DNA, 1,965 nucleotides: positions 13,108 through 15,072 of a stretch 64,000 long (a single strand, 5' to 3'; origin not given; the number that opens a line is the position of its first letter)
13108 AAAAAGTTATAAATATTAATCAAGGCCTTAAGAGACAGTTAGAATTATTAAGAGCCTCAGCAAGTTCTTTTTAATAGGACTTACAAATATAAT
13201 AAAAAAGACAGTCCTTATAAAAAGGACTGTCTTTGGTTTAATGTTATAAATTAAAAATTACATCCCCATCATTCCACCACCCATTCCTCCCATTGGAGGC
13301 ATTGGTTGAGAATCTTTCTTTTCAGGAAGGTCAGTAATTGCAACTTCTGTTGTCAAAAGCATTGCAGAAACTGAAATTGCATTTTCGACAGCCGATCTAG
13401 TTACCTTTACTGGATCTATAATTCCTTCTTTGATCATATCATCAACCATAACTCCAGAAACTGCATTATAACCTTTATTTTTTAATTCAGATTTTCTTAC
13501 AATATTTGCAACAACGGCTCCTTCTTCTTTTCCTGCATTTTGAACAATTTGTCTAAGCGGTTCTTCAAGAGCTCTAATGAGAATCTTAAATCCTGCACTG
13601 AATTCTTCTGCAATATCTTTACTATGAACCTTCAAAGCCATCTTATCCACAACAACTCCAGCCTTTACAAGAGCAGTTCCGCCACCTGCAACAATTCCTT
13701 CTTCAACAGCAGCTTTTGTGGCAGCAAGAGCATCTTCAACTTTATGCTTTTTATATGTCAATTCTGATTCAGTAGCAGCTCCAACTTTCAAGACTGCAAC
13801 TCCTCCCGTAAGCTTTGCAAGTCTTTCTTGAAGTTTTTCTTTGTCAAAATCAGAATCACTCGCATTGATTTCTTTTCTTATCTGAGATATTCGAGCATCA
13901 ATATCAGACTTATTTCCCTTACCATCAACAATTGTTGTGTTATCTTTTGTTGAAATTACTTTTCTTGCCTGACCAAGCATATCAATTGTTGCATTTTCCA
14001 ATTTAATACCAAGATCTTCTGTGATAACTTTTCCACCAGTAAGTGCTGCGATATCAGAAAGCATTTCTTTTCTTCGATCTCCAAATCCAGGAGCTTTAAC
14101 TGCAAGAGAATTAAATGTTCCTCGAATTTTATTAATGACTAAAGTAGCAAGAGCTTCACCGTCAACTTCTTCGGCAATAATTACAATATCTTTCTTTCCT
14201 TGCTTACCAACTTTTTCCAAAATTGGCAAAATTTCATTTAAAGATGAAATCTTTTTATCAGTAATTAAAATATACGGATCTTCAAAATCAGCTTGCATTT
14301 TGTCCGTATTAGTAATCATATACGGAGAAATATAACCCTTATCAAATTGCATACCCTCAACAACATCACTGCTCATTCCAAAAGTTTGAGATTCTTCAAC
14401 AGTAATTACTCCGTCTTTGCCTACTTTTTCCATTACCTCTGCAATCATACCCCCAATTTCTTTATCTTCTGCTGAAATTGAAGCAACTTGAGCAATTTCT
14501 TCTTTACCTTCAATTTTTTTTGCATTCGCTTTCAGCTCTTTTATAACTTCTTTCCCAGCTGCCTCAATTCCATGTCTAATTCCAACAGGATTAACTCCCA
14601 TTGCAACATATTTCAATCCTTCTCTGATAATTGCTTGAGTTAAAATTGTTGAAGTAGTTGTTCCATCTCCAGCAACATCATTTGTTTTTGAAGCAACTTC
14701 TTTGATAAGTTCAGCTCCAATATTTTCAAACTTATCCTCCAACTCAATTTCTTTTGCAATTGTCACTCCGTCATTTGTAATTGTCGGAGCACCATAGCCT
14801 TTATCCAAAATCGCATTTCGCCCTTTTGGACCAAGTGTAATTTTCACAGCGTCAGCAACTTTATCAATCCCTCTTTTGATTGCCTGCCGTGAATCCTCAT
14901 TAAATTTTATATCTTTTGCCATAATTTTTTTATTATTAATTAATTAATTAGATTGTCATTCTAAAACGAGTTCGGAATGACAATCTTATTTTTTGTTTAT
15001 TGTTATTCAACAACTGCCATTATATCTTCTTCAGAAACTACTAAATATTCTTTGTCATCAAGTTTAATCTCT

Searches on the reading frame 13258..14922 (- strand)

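Call 74: search_protein_families(library=pfam, proteins=[window:13258-14922:-], max_evalue=0.00001)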
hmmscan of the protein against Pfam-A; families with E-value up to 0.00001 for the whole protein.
window:13258-14922:- (554 aa): 1 family
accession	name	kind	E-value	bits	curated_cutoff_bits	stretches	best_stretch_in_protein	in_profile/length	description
PF00118.29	Cpn60_TCP1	-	1.5e-68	232.1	34.3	1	22-527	1-484/490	TCP-1/cpn60 chaperonin family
